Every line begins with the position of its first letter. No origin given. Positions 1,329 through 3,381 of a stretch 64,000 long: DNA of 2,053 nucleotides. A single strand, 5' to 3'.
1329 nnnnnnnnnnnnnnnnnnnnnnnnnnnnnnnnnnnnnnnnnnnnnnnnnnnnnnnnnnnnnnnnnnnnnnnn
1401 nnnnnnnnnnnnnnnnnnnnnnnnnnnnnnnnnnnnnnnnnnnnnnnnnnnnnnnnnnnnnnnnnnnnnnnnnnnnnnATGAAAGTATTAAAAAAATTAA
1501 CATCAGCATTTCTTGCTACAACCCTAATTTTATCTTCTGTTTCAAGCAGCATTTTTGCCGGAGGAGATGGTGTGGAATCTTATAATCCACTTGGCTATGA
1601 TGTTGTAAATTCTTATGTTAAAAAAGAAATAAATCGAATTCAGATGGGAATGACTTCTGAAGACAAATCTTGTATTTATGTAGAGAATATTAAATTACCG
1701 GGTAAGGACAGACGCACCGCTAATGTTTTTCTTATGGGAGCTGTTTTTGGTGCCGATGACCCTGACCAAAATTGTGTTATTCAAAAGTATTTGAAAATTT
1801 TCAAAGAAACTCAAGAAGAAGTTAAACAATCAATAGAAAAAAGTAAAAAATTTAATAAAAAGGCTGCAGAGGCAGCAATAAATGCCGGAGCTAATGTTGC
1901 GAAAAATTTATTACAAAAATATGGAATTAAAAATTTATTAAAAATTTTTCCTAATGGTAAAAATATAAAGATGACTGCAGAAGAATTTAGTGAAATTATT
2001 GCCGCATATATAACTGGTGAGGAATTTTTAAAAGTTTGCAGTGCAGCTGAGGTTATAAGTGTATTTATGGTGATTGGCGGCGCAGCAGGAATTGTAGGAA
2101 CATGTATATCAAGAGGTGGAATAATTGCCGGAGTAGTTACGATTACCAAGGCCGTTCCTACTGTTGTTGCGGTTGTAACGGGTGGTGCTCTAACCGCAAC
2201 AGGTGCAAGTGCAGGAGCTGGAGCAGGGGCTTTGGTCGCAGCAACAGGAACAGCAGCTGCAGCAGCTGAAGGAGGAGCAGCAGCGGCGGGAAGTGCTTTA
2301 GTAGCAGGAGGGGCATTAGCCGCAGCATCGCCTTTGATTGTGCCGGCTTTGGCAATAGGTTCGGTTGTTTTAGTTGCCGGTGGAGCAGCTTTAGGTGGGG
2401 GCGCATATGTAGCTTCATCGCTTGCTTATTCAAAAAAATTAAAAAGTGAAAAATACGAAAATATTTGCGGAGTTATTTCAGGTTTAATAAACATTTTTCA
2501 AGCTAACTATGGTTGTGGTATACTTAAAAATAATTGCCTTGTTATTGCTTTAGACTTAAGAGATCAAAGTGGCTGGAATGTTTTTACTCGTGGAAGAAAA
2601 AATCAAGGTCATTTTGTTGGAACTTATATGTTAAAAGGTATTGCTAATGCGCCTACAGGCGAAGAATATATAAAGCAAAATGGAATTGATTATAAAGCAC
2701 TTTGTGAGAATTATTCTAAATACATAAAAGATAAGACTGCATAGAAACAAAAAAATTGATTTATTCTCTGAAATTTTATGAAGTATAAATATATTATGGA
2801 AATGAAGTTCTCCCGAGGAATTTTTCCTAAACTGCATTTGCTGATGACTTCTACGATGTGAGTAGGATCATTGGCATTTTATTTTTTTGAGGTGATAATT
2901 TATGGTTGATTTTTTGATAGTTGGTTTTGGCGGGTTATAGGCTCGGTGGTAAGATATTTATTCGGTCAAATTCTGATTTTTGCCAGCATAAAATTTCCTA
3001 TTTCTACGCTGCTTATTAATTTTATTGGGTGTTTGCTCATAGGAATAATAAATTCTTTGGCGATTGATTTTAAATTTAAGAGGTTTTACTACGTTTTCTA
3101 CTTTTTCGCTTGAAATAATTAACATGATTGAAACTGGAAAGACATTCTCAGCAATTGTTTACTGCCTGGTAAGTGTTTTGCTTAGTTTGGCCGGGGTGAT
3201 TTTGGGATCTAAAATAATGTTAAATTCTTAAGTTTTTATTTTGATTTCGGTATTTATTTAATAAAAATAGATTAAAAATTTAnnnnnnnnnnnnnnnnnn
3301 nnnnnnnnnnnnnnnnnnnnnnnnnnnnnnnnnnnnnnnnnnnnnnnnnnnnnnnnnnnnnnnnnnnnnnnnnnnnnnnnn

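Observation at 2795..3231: Intact fluoride riboswitch driving a frameshifted crcB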

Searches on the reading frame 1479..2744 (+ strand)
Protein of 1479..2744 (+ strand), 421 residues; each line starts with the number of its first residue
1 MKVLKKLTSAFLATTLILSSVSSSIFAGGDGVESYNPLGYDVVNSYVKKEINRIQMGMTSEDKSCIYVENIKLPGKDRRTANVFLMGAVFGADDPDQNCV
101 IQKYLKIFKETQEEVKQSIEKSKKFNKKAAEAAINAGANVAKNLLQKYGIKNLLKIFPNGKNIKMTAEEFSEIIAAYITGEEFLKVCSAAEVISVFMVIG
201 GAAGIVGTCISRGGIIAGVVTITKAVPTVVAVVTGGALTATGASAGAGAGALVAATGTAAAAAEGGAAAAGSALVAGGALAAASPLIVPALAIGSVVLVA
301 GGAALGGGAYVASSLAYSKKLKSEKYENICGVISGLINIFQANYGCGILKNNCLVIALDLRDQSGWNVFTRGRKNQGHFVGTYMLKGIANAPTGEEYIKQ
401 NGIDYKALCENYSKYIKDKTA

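Call 6: search_protein_families(library=pfam, proteins=[window:1479-2744:+], max_evalue=0.01)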
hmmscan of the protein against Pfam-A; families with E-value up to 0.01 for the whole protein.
window:1479-2744:+ (421 aa): 1 family
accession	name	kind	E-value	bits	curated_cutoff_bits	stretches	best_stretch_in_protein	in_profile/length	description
PF09960.14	DUF2194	-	0.0032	16.3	30.4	1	111-164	367-420/582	Uncharacterised protein conserved in bacteria (DUF2194)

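Call 20: find_encoding_contigs(protein=window:1479-2744:+, flank=6000, max_places=10)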
Protein window:1479-2744:+ (421 aa): 4 contigs read that carry it; 2 places shown.
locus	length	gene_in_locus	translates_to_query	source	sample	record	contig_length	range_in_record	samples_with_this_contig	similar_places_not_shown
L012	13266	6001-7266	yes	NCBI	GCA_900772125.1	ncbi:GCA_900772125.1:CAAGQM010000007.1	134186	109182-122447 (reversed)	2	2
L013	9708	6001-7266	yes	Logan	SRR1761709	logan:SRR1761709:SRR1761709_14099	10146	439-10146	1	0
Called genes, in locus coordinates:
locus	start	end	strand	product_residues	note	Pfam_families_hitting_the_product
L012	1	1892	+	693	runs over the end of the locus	PF12437:GSIII_N, PF00120:Gln-synt_C, PF18318:Gln-synt_C-ter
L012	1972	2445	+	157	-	PF03449:GreA_GreB_N, PF01272:GreA_GreB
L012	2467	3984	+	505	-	PF01336:tRNA_anti-codon, PF00152:tRNA-synt_2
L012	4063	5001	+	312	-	PF01210:NAD_Gly3P_dh_N (faint), PF02737:3HCDH_N, PF00725:3HCDH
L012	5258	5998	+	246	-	-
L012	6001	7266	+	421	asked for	-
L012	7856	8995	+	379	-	PF13306:LRR_5, PF13855:LRR_8 (faint), PF13306:LRR_5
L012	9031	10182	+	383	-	PF13306:LRR_5 (weak), PF27094:DUF8346 (faint), PF13855:LRR_8 (faint), PF13306:LRR_5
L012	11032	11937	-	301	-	-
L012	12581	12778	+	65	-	-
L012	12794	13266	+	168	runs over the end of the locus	PF14512:TM1586_NiRdase (faint), PF00881:Nitroreductase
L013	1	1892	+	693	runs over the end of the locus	PF12437:GSIII_N, PF00120:Gln-synt_C, PF18318:Gln-synt_C-ter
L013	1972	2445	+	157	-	PF03449:GreA_GreB_N, PF01272:GreA_GreB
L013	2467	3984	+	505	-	PF01336:tRNA_anti-codon, PF00152:tRNA-synt_2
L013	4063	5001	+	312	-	PF01210:NAD_Gly3P_dh_N (faint), PF02737:3HCDH_N, PF00725:3HCDH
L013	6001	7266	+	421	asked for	-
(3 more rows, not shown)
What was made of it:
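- The source is a metagenome-assembled genome (call 20).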

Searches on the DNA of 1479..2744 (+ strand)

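Call 22: search_rna_families(sources=[L001, L002, L004, L008, L013], threshold=evalue, max_evalue=1, show_alignments=6)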
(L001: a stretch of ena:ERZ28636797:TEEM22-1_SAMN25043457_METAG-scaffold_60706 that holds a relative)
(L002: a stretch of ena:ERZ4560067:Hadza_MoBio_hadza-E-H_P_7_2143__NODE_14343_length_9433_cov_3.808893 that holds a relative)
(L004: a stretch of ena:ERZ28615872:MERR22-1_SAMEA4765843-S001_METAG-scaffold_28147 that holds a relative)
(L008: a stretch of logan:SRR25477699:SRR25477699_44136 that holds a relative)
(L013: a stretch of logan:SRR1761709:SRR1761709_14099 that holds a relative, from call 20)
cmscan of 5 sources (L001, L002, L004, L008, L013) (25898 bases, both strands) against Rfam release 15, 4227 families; matches with E-value up to 1: 3.
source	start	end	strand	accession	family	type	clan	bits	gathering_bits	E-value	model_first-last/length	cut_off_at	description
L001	292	363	+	RF01734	Fluoride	Cis-reg; riboswitch;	-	42.9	34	6.2e-09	1-64/64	no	Fluoride riboswitch aptamer (crcB RNA motif)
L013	7311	7382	+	RF01734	Fluoride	Cis-reg; riboswitch;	-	42.9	34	5.9e-09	1-64/64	no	Fluoride riboswitch aptamer (crcB RNA motif)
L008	516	568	+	RF01734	Fluoride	Cis-reg; riboswitch;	-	21.9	34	0.044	1-64/64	no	Fluoride riboswitch aptamer (crcB RNA motif)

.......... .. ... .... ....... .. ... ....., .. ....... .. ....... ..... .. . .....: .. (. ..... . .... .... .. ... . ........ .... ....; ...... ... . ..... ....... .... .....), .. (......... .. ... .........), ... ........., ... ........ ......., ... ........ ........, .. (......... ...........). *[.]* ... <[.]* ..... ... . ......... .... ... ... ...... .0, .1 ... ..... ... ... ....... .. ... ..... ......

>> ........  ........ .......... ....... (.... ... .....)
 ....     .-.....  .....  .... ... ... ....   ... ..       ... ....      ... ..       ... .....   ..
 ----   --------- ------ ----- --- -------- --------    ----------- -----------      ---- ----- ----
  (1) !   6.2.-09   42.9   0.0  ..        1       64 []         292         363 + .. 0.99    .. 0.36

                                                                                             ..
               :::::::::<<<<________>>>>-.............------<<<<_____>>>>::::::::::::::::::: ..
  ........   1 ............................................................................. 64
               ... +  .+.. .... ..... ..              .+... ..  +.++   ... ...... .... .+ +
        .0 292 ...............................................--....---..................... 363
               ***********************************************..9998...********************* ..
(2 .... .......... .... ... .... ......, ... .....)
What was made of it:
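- On Fluoride riboswitch (Rfam RF01734): Three of the four P1 pairs are canonical in the window; the fourth is A.C (call 22).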

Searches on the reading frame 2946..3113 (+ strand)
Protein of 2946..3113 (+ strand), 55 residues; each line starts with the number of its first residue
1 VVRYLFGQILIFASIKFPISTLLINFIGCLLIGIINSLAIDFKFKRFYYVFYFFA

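Call 18: find_encoding_contigs(protein=window:2946-3113:+, flank=6000, max_places=10)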
Protein window:2946-3113:+ (55 aa): no gene with exactly this product is on record in the collection.

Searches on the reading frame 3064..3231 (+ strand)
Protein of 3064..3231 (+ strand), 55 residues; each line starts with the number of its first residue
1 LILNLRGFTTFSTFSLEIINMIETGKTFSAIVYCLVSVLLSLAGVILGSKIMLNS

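Call 19: find_encoding_contigs(protein=window:3064-3231:+, flank=6000, max_places=10)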
Protein window:3064-3231:+ (55 aa): no gene with exactly this product is on record in the collection.
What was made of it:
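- Tried and rejected: Exact look-ups of the two 55-aa pseudogene fragments (calls 18, 19) found nothing on record.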
